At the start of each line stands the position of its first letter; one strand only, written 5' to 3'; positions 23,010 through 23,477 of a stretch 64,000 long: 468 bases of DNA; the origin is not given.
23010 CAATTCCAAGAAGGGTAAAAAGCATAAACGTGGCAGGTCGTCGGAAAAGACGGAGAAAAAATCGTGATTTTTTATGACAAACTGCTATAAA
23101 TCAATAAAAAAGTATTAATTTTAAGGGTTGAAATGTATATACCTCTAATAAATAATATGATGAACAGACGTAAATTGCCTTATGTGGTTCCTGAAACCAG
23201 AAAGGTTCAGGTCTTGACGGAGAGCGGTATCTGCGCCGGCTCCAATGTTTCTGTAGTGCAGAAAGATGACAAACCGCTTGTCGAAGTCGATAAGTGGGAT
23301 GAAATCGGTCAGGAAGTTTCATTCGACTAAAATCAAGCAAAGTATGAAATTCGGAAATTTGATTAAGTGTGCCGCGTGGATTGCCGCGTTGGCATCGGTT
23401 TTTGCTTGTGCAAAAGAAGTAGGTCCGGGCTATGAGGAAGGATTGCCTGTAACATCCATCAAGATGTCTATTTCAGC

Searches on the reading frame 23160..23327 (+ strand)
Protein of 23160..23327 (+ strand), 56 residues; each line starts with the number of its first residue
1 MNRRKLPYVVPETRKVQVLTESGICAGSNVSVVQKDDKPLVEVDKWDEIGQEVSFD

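Call 17: search_protein_families(library=pfam, proteins=[window:23160-23327:+], max_evalue=1)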
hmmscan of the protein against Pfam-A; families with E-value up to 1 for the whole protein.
seq(56 aa): 0 families

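Call 18: search_protein_families(library=ncbifam, proteins=[window:23160-23327:+], max_evalue=1)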
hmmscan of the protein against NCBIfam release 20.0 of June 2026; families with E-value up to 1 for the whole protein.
seq(56 aa): 0 families

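Call 21: find_homologous_proteins(query=A1, max_evalue=0.01)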
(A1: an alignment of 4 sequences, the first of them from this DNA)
Query A1 (4 sequences) (56 aa, profile of the alignment): 64 proteins with E <= 0.01 among 66 candidates.
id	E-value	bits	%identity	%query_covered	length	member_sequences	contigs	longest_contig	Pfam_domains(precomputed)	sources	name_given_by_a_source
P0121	9.2e-26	107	43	88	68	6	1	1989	-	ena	-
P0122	2.9e-24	102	43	88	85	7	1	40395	-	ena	-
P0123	1.4e-22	97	45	88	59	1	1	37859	-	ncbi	-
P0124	1.7e-22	97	96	100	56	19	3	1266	-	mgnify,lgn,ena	mgnify:FL=1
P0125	2.4e-22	96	98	100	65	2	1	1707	-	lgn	-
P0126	2.4e-22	96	98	100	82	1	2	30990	-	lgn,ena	-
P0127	2.7e-22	96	98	100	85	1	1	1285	-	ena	-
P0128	2.8e-22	96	98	100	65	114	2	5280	-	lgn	-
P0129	3.0e-22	96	98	100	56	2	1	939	-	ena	-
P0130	3.3e-22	96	43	88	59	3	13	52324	-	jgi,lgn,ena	-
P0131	4.1e-22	96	98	100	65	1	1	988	-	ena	-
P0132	4.9e-22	95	100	100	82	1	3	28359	-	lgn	-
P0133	5.0e-22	95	47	88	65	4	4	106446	-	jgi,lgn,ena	-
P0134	5.4e-22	95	98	100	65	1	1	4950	-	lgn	-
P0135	7.9e-22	95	96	100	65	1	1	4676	-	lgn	-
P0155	1.0e-17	81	47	98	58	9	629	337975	-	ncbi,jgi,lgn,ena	-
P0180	1.1e-12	65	55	98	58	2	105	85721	-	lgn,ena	-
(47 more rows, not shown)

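Call 23: find_encoding_contigs(protein=P0155, flank=10000, max_places=8)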
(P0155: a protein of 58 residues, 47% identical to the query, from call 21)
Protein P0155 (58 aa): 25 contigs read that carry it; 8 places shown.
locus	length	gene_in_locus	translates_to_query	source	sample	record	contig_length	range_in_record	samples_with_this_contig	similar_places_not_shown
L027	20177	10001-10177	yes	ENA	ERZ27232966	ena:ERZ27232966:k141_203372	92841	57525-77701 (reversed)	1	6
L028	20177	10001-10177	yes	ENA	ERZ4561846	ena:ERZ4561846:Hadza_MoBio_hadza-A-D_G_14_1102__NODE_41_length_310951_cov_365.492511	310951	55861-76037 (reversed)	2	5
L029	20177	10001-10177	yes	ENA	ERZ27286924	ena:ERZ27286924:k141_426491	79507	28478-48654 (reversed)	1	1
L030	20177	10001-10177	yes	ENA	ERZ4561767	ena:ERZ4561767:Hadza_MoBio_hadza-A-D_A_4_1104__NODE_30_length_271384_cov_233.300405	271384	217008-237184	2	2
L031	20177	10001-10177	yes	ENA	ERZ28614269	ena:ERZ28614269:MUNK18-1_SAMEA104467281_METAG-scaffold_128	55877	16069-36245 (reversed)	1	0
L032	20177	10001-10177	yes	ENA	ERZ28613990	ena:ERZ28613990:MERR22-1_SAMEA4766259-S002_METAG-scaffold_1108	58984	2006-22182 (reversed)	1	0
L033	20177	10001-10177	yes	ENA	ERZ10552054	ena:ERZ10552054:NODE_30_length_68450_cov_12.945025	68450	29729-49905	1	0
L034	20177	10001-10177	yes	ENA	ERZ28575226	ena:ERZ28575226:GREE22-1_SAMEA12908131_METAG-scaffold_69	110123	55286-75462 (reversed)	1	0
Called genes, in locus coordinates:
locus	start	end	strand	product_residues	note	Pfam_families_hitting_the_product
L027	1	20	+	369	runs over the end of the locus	PF13439:Glyco_transf_4, PF13477:Glyco_trans_4_2 (weak), PF13579:Glyco_trans_4_4, PF00534:Glycos_transf_1, PF13692:Glyco_trans_1_4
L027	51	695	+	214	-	PF02397:Bac_transf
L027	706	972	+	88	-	PF05402:PqqD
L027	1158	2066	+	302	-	PF14907:NTP_transf_5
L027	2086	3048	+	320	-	PF27840:ScmC (weak)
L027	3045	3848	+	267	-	PF02563:Poly_export, PF10531:SLBB (faint), PF22461:SLBB_2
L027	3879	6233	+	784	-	-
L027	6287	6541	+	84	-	-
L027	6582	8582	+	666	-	PF13149:Mfa_like_1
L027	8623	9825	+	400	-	PF00691:OmpA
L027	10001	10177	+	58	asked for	-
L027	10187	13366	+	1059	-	-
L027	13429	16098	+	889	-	PF08757:CotH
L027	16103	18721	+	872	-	PF08757:CotH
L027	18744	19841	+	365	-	-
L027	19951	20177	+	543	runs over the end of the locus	PF00664:ABC_membrane, PF00005:ABC_tran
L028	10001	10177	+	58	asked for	-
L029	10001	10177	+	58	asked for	-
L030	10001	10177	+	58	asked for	-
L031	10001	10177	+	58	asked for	-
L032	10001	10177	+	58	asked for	-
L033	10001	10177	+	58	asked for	-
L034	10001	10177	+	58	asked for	-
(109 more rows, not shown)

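Call 41: search_protein_families(library=ncbifam, proteins=[L027:18744-19841:+], max_evalue=0.01)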
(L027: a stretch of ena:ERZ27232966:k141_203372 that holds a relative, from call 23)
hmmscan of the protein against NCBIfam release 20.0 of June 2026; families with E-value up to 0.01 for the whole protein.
L027:18744-19841:+ (365 aa): 1 family
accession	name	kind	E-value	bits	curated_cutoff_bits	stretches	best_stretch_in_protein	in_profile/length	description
NF050142.1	PG1828_fam_lipo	equivalog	0.0058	17.3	50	0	2-28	1-27/59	PG1828 family lipoprotein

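Call 58: find_homologous_proteins(query=A5, max_evalue=0.01)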
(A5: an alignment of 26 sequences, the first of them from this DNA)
Query A5 (26 sequences) (56 aa, profile of the alignment): 1140 proteins with E <= 0.01 among 2016 candidates; the best 120 are listed.
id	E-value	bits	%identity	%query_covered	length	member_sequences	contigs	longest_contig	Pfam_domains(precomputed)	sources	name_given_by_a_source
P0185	1.6e-19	87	50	32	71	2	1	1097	-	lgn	-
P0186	1.8e-19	87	50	32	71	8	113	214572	-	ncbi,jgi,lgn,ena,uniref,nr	ncbi:hypothetical protein [Phocaeicola coprophilus]|jgi:hypothetical protein|uniref:hypothetical pro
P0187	4.3e-19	86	26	75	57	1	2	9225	-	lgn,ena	-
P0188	5.0e-19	86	38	43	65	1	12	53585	-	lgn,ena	-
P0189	5.0e-19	86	38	43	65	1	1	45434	-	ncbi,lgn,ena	-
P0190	5.4e-19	85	38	43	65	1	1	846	-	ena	-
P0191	5.4e-19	85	38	43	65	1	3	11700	-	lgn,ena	-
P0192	5.8e-19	85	38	43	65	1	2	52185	-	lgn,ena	-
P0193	5.8e-19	85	38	43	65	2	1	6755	-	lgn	-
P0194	5.8e-19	85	38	43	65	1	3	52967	-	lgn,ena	-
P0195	5.9e-19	85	33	38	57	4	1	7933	-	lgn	-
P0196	6.2e-19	85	41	54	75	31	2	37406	-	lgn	-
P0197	6.4e-19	85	33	38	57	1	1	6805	-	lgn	-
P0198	6.7e-19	85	26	75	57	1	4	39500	-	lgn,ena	-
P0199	7.0e-19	85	41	48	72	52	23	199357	-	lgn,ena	-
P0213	1.3e-18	84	50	32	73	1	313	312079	-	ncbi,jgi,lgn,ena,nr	ncbi:MAG TPA: hypothetical protein H9992_06535 [Candidatus Prevotella intestinigallinarum]|jgi:hypot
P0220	1.8e-18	84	26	75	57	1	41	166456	-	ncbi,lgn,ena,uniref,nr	ncbi:hypothetical protein [Phocaeicola coprophilus]|uniref:hypothetical protein n=1 Tax=Phocaeicola 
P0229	2.3e-18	83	27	46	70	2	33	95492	-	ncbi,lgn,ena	ncbi:hypothetical protein [Phocaeicola coprophilus]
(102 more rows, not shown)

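Call 59: find_encoding_contigs(protein=P0186, flank=10000, max_places=3)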
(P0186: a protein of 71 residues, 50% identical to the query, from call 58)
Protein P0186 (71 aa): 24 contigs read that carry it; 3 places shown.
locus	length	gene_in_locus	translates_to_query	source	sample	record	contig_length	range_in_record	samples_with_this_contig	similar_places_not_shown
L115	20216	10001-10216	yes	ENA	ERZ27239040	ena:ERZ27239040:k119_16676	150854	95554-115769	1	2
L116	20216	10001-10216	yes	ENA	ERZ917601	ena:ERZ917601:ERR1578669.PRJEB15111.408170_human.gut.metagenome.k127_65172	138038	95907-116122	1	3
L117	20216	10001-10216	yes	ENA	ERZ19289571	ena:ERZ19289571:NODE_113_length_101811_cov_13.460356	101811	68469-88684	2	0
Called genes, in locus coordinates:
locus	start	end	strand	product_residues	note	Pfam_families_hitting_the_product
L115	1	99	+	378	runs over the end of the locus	PF13439:Glyco_transf_4, PF20706:GT4-conflict, PF00534:Glycos_transf_1, PF13692:Glyco_trans_1_4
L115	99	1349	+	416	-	PF13579:Glyco_trans_4_4 (faint), PF13439:Glyco_transf_4, PF20706:GT4-conflict (weak), PF00534:Glycos_transf_1, PF13692:Glyco_trans_1_4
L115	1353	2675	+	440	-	PF04545:Sigma70_r4 (faint), PF08281:Sigma70_r4_2 (faint), PF02796:HTH_7 (faint), PF01527:HTH_Tnp_1 (faint), PF04967:HTH_10 (faint), PF13384:HTH_23 (faint), PF13412:HTH_24 (faint), PF24001:DUF7317 (weak), +1 more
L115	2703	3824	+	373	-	PF13439:Glyco_transf_4, PF13477:Glyco_trans_4_2 (weak), PF13579:Glyco_trans_4_4, PF00534:Glycos_transf_1, PF13692:Glyco_trans_1_4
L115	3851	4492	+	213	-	PF02397:Bac_transf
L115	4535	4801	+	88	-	PF05402:PqqD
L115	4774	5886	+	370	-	PF14907:NTP_transf_5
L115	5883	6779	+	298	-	PF27840:ScmC (weak)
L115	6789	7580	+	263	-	PF02563:Poly_export, PF22461:SLBB_2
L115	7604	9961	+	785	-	-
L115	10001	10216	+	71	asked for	-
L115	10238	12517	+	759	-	-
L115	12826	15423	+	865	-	PF08757:CotH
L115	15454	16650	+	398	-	PF00691:OmpA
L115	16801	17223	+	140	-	PF00717:Peptidase_S24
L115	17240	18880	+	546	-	PF00664:ABC_membrane, PF00005:ABC_tran, PF02463:SMC_N (faint), PF13304:AAA_21 (faint)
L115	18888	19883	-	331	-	PF01208:URO-D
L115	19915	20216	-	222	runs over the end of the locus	PF02607:B12-binding_2, PF02310:B12-binding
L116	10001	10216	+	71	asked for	-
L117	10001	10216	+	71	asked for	-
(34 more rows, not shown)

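Call 60: find_encoding_contigs(protein=P0220, flank=10000, max_places=3)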
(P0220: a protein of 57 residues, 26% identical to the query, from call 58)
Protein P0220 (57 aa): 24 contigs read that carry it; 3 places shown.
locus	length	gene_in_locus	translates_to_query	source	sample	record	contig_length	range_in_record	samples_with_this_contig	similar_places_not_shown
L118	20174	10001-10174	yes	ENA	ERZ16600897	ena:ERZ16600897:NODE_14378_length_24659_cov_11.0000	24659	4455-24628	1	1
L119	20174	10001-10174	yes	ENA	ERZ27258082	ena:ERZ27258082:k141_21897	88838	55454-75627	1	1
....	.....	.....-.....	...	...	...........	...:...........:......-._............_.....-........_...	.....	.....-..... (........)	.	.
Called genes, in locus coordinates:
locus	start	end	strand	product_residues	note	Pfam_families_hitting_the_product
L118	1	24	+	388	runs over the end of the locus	PF13439:Glyco_transf_4, PF20706:GT4-conflict, PF00534:Glycos_transf_1, PF13692:Glyco_trans_1_4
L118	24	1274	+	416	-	PF13579:Glyco_trans_4_4 (faint), PF13439:Glyco_transf_4, PF20706:GT4-conflict (weak), PF00534:Glycos_transf_1, PF13692:Glyco_trans_1_4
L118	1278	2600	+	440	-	PF04545:Sigma70_r4 (faint), PF08281:Sigma70_r4_2 (faint), PF02796:HTH_7 (faint), PF24001:DUF7317 (faint), PF01527:HTH_Tnp_1 (faint), PF04967:HTH_10 (faint), PF13384:HTH_23 (faint), PF13412:HTH_24 (faint), +1 more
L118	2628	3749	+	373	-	PF13439:Glyco_transf_4, PF13477:Glyco_trans_4_2 (weak), PF13579:Glyco_trans_4_4, PF00534:Glycos_transf_1, PF13692:Glyco_trans_1_4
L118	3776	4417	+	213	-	PF02397:Bac_transf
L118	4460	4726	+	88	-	PF05402:PqqD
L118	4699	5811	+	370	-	PF14907:NTP_transf_5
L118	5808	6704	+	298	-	PF27840:ScmC (weak)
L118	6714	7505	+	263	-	PF02563:Poly_export, PF22461:SLBB_2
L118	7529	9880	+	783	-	-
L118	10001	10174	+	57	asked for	-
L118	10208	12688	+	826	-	-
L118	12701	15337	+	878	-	PF08757:CotH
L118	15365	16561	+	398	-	PF00691:OmpA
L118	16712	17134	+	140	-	PF00717:Peptidase_S24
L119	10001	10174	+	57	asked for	-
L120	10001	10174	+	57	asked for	-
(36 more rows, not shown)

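Call 61: find_encoding_contigs(protein=P0229, flank=10000, max_places=3)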
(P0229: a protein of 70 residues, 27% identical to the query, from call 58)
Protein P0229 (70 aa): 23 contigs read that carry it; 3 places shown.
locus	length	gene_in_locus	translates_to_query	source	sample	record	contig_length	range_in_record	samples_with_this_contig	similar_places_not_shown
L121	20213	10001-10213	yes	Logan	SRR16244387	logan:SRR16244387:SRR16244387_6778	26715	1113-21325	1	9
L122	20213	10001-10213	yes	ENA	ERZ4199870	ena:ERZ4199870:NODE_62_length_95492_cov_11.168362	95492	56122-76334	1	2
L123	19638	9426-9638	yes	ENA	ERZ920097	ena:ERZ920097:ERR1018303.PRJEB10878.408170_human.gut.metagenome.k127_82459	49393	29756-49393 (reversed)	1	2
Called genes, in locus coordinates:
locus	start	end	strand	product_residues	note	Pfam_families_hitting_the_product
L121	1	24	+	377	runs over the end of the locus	?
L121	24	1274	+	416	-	PF13579:Glyco_trans_4_4 (faint), PF13439:Glyco_transf_4, PF20706:GT4-conflict (weak), PF00534:Glycos_transf_1, PF13692:Glyco_trans_1_4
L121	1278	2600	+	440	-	PF04545:Sigma70_r4 (faint), PF08281:Sigma70_r4_2 (faint), PF02796:HTH_7 (faint), PF24001:DUF7317 (faint), PF01527:HTH_Tnp_1 (faint), PF04967:HTH_10 (faint), PF13384:HTH_23 (faint), PF13412:HTH_24 (faint), +1 more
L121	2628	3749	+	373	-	PF13439:Glyco_transf_4, PF13477:Glyco_trans_4_2 (weak), PF13579:Glyco_trans_4_4, PF00534:Glycos_transf_1, PF13692:Glyco_trans_1_4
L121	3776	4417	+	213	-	PF02397:Bac_transf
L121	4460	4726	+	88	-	PF05402:PqqD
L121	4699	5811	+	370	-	PF14907:NTP_transf_5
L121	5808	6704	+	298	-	PF27840:ScmC (faint)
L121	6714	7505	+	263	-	PF02563:Poly_export, PF22461:SLBB_2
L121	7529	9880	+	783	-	-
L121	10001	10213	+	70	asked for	-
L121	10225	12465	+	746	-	-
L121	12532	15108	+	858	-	PF13149:Mfa_like_1, PF08757:CotH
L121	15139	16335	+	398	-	PF00691:OmpA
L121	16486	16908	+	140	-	PF00717:Peptidase_S24 (weak)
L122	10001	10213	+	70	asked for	-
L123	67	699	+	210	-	PF20706:GT4-conflict (weak), PF00534:Glycos_transf_1, PF13692:Glyco_trans_1_4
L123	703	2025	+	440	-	PF04545:Sigma70_r4 (faint), PF08281:Sigma70_r4_2 (faint), PF02796:HTH_7 (faint), PF01527:HTH_Tnp_1 (faint), PF04967:HTH_10 (faint), PF13384:HTH_23 (faint), PF13412:HTH_24 (faint), PF24001:DUF7317 (weak), +1 more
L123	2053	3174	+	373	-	PF13439:Glyco_transf_4, PF13477:Glyco_trans_4_2 (weak), PF13579:Glyco_trans_4_4, PF00534:Glycos_transf_1, PF13692:Glyco_trans_1_4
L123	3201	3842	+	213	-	PF02397:Bac_transf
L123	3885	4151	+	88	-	PF05402:PqqD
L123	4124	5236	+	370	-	PF14907:NTP_transf_5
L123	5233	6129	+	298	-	PF27840:ScmC (faint)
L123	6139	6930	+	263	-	PF02563:Poly_export, PF22461:SLBB_2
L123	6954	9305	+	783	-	-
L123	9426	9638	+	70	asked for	-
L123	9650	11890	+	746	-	-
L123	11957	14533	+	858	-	PF13149:Mfa_like_1, PF08757:CotH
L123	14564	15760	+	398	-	PF00691:OmpA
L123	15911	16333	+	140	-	PF00717:Peptidase_S24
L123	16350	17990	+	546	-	PF00664:ABC_membrane, PF00005:ABC_tran, PF02463:SMC_N (faint), PF13304:AAA_21 (faint)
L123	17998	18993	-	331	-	PF01208:URO-D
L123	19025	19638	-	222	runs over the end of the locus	PF02607:B12-binding_2, PF02310:B12-binding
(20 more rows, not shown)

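Call 70: find_encoding_contigs(protein=P0213, flank=10000, max_places=5)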
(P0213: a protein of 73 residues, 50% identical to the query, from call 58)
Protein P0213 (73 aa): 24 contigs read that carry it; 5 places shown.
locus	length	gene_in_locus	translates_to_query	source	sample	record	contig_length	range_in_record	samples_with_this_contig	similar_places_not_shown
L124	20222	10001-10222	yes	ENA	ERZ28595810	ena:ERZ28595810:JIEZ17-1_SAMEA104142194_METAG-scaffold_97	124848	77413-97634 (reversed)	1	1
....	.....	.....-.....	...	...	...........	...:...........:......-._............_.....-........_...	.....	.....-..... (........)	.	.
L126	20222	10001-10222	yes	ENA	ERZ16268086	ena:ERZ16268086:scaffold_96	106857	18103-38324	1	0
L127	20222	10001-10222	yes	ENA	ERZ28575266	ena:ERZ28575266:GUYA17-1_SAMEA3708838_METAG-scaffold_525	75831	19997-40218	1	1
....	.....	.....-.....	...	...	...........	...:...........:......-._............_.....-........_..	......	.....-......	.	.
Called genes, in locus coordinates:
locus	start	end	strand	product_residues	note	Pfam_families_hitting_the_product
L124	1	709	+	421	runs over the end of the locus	PF13439:Glyco_transf_4, PF13579:Glyco_trans_4_4 (weak), PF00534:Glycos_transf_1, PF20706:GT4-conflict (weak), PF13692:Glyco_trans_1_4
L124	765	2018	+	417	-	PF12833:HTH_18 (faint), PF01527:HTH_Tnp_1 (faint), PF02796:HTH_7 (faint), PF08281:Sigma70_r4_2 (faint), PF13384:HTH_23 (faint), PF13518:HTH_28 (faint), PF24001:DUF7317 (faint), PF13412:HTH_24 (faint)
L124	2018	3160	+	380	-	PF13439:Glyco_transf_4, PF13477:Glyco_trans_4_2 (weak), PF13579:Glyco_trans_4_4, PF00534:Glycos_transf_1, PF13692:Glyco_trans_1_4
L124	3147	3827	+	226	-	PF02397:Bac_transf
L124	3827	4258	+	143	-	PF05402:PqqD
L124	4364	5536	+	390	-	PF14907:NTP_transf_5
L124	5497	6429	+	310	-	-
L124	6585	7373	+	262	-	PF02563:Poly_export, PF10531:SLBB (weak), PF22461:SLBB_2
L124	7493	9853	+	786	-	-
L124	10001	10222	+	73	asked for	-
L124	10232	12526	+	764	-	PF13149:Mfa_like_1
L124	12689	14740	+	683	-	PF13149:Mfa_like_1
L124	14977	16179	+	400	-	PF00691:OmpA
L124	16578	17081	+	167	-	PF00717:Peptidase_S24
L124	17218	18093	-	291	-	PF01408:GFO_IDH_MocA (weak), PF16654:DAPDH_C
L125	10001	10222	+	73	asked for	-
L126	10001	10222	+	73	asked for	-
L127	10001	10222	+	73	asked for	-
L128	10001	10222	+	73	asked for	-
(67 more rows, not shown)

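Call 71: find_encoding_contigs(protein=P0180, flank=10000, max_places=5)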
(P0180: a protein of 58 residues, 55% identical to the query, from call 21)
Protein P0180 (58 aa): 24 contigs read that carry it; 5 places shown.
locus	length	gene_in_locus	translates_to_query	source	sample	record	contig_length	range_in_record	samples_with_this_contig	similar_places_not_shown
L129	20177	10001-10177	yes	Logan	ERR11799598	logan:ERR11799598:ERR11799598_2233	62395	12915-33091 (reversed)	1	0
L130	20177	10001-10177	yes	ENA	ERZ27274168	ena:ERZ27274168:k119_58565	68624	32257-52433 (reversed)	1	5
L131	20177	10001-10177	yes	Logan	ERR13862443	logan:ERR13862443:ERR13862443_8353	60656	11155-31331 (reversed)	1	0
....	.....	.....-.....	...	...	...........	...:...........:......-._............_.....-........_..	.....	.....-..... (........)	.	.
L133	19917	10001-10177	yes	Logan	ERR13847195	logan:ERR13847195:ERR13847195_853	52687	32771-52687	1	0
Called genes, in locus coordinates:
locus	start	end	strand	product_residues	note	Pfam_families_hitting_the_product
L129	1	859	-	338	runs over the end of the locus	PF00535:Glycos_transf_2, PF10111:Glyco_tranf_2_2, PF13641:Glyco_tranf_2_3 (weak)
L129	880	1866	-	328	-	-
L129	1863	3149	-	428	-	PF01943:Polysacc_synt, PF13440:Polysacc_synt_3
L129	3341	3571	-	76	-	PF01934:HepT-like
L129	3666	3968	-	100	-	PF01909:NTP_transf_2, PF18765:Polbeta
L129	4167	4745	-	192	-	-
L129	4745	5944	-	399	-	PF13175:AAA_15 (faint)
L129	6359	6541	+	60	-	-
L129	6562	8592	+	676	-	PF13149:Mfa_like_1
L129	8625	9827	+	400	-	PF00691:OmpA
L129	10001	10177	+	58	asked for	-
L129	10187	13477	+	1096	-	PF16249:DUF4906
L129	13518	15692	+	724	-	-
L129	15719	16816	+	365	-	-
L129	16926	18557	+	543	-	PF00664:ABC_membrane, PF00005:ABC_tran, PF13304:AAA_21 (faint)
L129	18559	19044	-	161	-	-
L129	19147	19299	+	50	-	PF00468:Ribosomal_L34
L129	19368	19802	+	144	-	PF00383:dCMP_cyt_deam_1, PF14437:MafB19-deam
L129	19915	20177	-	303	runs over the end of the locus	-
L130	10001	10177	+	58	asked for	-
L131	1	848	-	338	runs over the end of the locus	PF00535:Glycos_transf_2, PF10111:Glyco_tranf_2_2, PF13641:Glyco_tranf_2_3 (weak)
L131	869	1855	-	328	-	-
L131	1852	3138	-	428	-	PF01943:Polysacc_synt, PF13440:Polysacc_synt_3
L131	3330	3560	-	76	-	PF01934:HepT-like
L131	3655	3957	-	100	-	PF01909:NTP_transf_2, PF18765:Polbeta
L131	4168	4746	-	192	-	-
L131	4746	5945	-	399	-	PF13175:AAA_15 (faint)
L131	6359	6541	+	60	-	-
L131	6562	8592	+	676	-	PF13149:Mfa_like_1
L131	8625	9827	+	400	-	PF00691:OmpA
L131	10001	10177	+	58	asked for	-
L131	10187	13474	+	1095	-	PF16249:DUF4906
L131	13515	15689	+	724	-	-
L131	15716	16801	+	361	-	-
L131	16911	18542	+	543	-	PF00664:ABC_membrane, PF00005:ABC_tran, PF13304:AAA_21 (faint)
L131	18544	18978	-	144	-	-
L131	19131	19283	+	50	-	PF00468:Ribosomal_L34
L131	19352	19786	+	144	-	PF00383:dCMP_cyt_deam_1, PF14437:MafB19-deam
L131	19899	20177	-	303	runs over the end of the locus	-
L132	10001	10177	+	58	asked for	-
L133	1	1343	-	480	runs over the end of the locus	PF01943:Polysacc_synt, PF13440:Polysacc_synt_3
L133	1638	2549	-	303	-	PF01757:Acyl_transf_3, PF10129:OpgC_C (faint)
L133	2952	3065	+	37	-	-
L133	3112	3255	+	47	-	-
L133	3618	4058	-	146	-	PF09820:AAA-ATPase_like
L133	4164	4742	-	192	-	-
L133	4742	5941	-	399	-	PF13175:AAA_15 (faint)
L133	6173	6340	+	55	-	-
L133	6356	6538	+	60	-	-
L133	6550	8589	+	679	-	PF13149:Mfa_like_1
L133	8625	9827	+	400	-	PF00691:OmpA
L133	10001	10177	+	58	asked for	-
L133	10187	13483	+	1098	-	PF16249:DUF4906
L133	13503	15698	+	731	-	-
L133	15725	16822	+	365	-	-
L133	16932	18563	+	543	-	PF00664:ABC_membrane, PF00005:ABC_tran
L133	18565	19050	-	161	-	-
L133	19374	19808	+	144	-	PF00383:dCMP_cyt_deam_1, PF14437:MafB19-deam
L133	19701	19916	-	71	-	?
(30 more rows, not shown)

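Call 96: predict_structure(alignment_id=A2)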
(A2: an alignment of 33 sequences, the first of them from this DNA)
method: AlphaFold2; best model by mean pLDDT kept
length: 56 residues; sequences in the alignment: 33
mean_pLDDT: 59.5   pTM: 0.15
mean pLDDT of the five models: 59.5, 56.8, 56.1, 54.9, 54.8
residues with pLDDT >= 90: 0; 70-90: 11; 50-70: 38; < 50: 7
segments of 3 or more residues with pLDDT < 50: 28-32
pLDDT, mean of each block of 10 residues (from residue 1): 70 69 53 51 56 57
secondary structure: DSSP gave nothing for this model
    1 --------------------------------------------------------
elements in order:
